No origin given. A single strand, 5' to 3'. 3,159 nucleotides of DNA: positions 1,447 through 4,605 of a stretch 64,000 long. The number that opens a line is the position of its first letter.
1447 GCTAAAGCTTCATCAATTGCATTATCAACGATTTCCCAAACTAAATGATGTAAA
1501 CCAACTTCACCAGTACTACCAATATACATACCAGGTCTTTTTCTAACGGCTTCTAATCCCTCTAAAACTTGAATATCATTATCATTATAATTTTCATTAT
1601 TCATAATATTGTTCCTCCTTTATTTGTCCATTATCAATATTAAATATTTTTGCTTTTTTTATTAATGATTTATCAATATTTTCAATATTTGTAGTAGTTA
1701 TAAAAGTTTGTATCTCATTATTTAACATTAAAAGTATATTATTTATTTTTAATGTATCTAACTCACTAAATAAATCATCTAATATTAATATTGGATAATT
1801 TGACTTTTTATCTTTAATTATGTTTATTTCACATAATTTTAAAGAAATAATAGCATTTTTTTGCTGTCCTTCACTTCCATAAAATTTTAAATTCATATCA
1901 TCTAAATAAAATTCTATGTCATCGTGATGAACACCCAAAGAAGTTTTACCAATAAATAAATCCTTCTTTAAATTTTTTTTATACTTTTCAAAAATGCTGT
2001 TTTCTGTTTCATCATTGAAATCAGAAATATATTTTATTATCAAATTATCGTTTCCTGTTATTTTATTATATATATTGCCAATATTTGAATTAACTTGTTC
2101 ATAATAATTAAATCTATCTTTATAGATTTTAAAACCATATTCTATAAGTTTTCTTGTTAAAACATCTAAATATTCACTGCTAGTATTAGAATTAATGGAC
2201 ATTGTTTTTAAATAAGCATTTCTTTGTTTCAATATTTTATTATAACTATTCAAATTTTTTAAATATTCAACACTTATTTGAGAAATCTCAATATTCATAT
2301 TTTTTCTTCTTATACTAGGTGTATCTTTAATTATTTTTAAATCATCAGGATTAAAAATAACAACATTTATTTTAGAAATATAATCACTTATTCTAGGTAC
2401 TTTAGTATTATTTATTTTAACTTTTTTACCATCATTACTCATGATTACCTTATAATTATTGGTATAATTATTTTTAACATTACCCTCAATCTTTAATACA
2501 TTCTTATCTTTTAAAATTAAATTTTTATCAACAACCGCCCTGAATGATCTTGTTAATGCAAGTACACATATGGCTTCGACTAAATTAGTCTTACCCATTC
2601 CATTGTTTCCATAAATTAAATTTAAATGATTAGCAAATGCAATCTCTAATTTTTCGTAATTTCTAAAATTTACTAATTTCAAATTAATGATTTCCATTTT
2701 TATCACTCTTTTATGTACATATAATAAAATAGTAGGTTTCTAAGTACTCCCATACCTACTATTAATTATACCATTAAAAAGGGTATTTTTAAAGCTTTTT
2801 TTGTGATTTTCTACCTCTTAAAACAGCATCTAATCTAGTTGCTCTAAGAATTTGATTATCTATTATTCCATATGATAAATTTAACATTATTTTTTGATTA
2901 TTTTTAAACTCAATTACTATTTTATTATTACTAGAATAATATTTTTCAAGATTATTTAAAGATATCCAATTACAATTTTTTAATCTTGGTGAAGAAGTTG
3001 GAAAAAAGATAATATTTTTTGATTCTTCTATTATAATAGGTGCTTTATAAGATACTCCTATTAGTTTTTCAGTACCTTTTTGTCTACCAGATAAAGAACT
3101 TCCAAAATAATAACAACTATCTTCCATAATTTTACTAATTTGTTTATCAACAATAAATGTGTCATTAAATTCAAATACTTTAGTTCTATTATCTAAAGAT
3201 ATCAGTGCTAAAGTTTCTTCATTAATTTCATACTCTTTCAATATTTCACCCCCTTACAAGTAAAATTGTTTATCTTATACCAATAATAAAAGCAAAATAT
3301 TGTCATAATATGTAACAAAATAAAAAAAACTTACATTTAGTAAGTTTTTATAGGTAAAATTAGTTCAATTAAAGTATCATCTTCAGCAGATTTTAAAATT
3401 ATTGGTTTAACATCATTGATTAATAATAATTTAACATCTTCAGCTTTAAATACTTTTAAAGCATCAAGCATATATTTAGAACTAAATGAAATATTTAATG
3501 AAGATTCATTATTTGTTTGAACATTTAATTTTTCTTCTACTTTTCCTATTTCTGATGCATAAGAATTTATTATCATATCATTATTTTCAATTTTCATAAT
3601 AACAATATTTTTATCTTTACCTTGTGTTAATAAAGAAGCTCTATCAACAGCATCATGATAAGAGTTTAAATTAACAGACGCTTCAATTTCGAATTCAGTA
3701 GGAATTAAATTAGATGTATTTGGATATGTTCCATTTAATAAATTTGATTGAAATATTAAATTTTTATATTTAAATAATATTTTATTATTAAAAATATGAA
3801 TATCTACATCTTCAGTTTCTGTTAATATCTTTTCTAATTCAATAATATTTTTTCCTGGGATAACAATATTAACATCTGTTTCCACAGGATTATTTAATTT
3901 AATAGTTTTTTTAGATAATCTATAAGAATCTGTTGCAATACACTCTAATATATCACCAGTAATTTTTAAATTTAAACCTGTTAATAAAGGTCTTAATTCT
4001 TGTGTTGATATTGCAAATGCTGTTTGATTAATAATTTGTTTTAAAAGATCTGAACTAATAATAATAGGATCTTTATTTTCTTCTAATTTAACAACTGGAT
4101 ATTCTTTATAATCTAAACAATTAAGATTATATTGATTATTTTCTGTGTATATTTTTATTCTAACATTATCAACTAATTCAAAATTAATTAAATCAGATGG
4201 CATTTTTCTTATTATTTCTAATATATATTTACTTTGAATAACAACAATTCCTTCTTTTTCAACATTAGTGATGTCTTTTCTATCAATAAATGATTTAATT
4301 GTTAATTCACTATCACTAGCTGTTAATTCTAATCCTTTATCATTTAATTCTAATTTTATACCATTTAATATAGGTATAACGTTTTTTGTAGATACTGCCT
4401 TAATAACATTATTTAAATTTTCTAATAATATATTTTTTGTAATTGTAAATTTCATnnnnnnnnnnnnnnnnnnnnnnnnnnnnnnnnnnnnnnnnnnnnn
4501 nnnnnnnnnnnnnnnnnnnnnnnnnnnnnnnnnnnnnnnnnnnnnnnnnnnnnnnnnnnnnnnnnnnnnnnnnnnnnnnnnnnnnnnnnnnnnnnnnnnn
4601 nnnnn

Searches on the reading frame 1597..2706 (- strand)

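Call 60: search_protein_families(library=pfam, proteins=[window:1597-2706:-], max_evalue=0.00001)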
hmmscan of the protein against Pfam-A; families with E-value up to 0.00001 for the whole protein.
window:1597-2706:- (369 aa): 2 families
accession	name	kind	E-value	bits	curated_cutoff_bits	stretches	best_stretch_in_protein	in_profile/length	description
PF02463.25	SMC_N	-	7e-16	58.8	40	1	6-354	2-211/220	RecF/RecN/SMC N terminal domain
PF13476.12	AAA_23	-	5.2e-10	40.7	27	1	9-207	2-171/201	AAA domain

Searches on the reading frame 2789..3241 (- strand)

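Call 42: search_protein_families(library=pfam, proteins=[window:2789-3241:-], max_evalue=0.01)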
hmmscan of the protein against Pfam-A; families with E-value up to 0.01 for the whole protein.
window:2789-3241:- (150 aa): 1 family
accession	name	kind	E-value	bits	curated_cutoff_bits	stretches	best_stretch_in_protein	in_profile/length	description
PF06338.17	ComK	-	3.8e-39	134.3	22.3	1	2-143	2-149/152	ComK protein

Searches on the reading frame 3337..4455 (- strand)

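Call 60: search_protein_families(library=pfam, proteins=[window:3337-4455:-], max_evalue=0.00001)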
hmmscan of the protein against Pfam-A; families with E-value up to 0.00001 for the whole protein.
window:3337-4455:- (372 aa): 3 families
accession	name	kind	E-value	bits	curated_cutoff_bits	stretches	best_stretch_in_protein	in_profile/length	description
PF02767.21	DNA_pol3_beta_2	-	1e-37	129.4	27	1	133-246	2-116/116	DNA polymerase III beta subunit, central domain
PF00712.24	DNA_pol3_beta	-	6.8e-36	123.5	24.4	2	1-122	1-119/120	DNA polymerase III beta subunit, N-terminal domain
PF02768.20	DNA_pol3_beta_3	-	4.3e-29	101.2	27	1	249-369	2-120/121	DNA polymerase III beta subunit, C-terminal domain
